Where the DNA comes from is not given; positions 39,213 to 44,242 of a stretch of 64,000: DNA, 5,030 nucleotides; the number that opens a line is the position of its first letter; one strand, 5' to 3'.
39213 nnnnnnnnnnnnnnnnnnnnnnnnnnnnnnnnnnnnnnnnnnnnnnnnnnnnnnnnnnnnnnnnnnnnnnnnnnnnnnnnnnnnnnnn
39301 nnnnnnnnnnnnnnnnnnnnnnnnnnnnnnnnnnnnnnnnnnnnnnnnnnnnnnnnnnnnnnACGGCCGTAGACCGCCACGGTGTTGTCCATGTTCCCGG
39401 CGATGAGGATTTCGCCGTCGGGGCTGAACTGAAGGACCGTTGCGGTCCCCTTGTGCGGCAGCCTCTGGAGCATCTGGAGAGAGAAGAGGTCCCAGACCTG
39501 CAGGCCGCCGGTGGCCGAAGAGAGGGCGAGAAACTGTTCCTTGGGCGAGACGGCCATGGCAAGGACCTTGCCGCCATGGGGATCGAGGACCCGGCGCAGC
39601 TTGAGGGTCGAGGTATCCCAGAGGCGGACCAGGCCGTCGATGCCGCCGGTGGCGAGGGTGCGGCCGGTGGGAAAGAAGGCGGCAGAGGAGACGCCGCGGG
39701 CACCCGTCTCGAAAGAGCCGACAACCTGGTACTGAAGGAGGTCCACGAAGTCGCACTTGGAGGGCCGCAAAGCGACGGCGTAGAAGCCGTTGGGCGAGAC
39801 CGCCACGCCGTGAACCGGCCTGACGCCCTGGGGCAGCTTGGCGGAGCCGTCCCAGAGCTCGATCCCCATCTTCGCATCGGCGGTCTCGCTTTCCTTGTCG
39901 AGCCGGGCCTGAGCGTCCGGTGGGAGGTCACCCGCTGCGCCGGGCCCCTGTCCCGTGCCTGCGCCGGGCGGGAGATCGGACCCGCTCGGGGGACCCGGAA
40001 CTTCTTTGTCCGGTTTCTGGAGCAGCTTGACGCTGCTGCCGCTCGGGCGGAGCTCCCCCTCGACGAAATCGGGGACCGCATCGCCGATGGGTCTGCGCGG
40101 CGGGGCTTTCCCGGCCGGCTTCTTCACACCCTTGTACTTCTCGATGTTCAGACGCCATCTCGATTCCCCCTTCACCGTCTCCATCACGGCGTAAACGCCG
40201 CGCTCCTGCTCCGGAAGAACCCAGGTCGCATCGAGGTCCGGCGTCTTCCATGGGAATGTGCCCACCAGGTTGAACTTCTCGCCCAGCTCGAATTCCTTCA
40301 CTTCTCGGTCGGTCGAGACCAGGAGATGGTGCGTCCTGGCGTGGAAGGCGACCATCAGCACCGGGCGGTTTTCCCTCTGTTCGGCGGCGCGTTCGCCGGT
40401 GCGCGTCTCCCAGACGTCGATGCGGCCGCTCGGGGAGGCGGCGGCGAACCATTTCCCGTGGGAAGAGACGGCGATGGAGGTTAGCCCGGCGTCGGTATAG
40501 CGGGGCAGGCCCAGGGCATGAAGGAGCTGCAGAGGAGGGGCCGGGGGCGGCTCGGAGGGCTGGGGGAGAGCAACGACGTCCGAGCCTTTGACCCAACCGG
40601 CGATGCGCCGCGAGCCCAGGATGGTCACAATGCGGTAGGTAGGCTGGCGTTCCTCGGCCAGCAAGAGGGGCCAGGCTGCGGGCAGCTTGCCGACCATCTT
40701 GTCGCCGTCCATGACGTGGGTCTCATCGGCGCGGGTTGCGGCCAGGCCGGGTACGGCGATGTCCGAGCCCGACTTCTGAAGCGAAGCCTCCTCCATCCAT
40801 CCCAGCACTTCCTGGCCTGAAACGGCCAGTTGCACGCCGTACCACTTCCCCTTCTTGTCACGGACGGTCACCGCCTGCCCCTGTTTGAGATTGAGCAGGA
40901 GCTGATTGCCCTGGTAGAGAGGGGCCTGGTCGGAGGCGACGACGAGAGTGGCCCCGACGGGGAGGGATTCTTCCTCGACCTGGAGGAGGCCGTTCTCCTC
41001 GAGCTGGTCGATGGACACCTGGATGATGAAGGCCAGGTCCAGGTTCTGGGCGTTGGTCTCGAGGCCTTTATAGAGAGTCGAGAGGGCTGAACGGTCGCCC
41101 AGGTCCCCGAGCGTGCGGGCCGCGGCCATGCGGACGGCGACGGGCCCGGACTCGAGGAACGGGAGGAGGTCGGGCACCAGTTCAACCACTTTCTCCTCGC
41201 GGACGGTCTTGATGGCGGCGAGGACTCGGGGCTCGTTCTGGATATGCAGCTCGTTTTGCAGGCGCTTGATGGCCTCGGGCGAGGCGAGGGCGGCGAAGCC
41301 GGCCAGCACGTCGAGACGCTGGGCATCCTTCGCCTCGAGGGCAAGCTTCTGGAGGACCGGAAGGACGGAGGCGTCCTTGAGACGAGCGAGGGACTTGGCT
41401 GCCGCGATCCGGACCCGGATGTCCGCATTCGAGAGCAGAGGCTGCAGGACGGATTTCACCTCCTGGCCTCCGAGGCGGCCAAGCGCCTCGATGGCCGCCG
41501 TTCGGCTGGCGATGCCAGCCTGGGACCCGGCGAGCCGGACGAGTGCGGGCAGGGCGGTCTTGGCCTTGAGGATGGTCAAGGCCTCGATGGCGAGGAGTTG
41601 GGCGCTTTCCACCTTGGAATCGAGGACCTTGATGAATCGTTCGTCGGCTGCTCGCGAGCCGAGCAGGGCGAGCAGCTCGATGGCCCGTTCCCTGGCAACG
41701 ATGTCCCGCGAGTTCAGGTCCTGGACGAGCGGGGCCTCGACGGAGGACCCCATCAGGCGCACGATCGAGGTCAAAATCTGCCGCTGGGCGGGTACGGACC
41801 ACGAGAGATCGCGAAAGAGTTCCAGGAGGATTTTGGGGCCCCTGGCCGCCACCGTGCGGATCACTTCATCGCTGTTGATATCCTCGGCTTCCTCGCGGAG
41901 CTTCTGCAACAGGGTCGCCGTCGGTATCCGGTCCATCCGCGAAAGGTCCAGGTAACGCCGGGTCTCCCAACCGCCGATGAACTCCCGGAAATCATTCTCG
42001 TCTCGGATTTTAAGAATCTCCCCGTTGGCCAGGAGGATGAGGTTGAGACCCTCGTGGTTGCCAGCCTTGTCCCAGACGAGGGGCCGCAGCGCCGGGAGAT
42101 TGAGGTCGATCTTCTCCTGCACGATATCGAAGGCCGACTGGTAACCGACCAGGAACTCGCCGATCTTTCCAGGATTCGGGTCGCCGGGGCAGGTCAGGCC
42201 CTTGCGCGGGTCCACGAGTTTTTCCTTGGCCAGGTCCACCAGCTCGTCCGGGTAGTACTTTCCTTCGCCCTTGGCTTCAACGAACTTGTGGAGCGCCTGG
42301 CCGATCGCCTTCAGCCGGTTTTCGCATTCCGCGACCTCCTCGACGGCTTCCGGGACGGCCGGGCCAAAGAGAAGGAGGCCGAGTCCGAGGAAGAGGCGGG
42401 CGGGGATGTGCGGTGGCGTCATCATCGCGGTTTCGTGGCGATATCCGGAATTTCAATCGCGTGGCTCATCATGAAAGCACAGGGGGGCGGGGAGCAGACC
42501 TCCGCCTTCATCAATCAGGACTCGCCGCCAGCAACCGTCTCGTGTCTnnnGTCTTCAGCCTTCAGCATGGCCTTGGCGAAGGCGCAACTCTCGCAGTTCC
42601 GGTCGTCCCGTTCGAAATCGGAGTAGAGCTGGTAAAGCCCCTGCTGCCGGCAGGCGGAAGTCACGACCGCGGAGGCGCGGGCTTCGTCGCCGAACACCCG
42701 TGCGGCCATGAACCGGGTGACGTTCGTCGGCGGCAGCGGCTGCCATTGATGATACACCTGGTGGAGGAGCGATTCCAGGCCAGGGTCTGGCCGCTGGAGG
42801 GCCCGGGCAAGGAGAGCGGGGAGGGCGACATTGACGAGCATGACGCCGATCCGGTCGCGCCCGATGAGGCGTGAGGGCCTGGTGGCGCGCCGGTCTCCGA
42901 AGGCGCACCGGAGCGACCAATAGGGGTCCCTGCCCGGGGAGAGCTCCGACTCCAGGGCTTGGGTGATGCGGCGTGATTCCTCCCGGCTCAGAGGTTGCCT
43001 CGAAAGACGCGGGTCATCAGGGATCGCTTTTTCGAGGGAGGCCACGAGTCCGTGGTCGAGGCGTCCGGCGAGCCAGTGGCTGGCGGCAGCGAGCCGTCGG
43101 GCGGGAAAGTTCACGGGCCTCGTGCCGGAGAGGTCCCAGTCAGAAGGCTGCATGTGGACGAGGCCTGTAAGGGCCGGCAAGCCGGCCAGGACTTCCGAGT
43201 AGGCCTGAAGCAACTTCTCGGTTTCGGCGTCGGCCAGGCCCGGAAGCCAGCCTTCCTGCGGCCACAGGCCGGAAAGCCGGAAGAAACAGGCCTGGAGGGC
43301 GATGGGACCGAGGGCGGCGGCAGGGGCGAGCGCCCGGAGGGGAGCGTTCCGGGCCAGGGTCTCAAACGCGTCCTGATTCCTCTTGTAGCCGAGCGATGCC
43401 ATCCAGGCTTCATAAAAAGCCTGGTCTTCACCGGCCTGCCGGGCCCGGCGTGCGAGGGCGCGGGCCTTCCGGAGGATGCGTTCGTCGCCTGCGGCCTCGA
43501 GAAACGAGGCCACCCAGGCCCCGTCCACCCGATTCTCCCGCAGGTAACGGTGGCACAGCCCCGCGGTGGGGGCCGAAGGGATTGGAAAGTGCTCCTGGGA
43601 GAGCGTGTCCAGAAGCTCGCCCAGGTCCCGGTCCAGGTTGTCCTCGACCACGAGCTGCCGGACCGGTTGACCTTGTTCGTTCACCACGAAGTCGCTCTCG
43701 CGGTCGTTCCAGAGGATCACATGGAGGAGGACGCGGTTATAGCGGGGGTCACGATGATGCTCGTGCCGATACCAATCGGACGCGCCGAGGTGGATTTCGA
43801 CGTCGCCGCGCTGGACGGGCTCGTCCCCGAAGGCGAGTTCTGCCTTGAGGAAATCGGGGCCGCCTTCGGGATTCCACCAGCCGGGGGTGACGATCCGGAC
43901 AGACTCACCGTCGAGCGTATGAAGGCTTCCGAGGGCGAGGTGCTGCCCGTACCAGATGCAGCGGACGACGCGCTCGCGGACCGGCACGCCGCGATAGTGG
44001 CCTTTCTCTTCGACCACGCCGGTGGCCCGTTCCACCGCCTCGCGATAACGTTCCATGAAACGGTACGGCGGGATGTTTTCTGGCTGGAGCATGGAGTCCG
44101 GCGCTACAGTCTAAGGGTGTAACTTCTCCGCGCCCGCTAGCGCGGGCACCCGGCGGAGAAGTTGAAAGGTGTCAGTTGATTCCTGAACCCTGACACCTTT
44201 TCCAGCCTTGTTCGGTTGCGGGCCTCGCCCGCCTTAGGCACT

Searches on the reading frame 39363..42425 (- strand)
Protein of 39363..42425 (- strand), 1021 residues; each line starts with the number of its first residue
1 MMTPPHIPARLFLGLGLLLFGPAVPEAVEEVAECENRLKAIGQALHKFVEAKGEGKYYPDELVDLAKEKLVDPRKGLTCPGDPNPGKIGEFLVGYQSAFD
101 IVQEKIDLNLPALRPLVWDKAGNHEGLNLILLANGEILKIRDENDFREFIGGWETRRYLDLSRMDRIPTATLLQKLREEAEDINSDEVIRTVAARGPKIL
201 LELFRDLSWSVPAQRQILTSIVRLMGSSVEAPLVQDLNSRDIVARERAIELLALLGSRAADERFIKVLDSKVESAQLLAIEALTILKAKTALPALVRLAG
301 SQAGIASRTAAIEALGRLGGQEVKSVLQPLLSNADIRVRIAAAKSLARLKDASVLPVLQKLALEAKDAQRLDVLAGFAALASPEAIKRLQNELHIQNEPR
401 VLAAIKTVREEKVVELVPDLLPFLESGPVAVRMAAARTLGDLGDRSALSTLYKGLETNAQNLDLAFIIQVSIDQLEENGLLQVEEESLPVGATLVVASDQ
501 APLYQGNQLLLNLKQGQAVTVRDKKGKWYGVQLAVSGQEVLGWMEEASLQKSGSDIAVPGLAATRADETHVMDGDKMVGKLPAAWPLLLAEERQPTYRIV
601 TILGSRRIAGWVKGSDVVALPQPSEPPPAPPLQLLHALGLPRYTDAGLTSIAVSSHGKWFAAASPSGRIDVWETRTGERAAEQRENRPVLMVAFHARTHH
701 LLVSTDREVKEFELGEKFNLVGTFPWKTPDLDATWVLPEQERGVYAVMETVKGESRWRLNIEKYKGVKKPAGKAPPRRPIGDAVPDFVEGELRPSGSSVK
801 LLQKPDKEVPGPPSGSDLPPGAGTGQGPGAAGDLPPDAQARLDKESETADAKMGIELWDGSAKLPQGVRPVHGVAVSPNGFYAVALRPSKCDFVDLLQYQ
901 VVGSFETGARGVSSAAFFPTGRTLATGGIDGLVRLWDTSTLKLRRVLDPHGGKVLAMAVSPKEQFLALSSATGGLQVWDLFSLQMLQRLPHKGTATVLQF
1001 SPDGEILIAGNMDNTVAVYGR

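Call 54: search_protein_families(library=pfam, proteins=[window:39363-42425:-], max_evalue=0.001)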
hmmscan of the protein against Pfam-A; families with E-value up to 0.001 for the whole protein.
window:39363-42425:- (1021 aa): 27 families (the best 25 are shown)
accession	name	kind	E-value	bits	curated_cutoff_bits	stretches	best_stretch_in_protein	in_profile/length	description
PF25174.1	Beta-prop_THOC3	-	1.5e-24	86.9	305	2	891-1008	112-270/272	THOC3 beta-propeller domain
PF13646.12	HEAT_2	-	1.4e-21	77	27.7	3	308-369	17-78/88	HEAT repeats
PF00400.38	WD40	-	6.4e-21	74.3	27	1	909-937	11-39/39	WD domain, G-beta repeat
PF24814.1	WD40_Prp19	-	8.2e-20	71.4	320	1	870-1016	93-244/281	Prp19 WD40 domain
PF25173.1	Beta-prop_WDR3_1st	-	2.1e-19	70.4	154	1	896-1018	16-139/184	WDR3 first beta-propeller domain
PF23414.1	Beta-prop_EML_2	-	2.2e-17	63.8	90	1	916-1019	5-108/266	Echinoderm microtubule-associated protein second beta-propeller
PF24817.1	WD40_WDHD1_1st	-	1.9e-15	57.3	109.9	1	914-982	91-159/291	WDHD1 first WD40 domain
PF24807.1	WD40_CDC20-Fz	-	1.7e-13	51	200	1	906-1019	48-162/292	CDC20/Fizzy WD40 domain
PF23393.2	Beta-prop_WDR90_POC16_2nd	-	7.1e-11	42.3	60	2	921-1019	6-105/291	WDR90/POC16, second beta-propeller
PF25168.1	Beta-prop_WDR36-Utp21_2nd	-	7.5e-10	39.1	84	1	937-1019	226-307/335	WDR36/Utp21 second beta-propeller domain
PF03130.22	HEAT_PBS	-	1e-09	38.3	20.9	0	431-456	1-26/27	PBS lyase HEAT-like repeat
PF25175.1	Beta-prop_WDR5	-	1.6e-09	37.9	250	1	912-1019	97-206/296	WDR5 beta-propeller domain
PF25172.1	Beta-prop_WDR3_2nd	-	6.8e-09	35.8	140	1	910-978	218-286/293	WDR3 second beta-propeller domain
PF24805.1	EIF3I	-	7e-08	32.4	200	0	648-710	55-117/324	EIF3I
PF25171.1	Beta-prop_WDR36-Utp21_1st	-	1.1e-07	32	80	0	961-1019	203-263/266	WDR36/Utp21 first beta-propeller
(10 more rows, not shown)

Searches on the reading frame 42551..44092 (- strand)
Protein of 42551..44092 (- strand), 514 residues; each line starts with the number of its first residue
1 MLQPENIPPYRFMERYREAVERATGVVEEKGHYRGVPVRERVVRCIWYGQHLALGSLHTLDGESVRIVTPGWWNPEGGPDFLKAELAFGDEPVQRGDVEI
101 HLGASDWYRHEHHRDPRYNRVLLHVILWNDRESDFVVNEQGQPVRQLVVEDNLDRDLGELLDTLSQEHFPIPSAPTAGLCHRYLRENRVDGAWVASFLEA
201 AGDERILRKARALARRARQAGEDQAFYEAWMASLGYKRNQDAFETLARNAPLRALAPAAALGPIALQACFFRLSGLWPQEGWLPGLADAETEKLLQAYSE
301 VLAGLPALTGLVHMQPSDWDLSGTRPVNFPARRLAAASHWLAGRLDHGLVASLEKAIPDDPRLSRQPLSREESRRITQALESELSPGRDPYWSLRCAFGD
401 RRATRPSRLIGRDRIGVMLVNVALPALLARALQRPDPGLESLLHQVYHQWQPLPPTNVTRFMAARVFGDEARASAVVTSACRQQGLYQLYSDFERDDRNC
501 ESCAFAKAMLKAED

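Call 54: search_protein_families(library=pfam, proteins=[window:42551-44092:-], max_evalue=0.001)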
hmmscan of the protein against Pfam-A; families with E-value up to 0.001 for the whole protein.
window:42551-44092:- (514 aa): 1 family
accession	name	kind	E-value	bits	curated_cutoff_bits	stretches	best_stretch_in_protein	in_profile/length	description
PF11013.13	DUF2851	-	2.9e-59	201.4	25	1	40-449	1-368/375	Protein of unknown function (DUF2851)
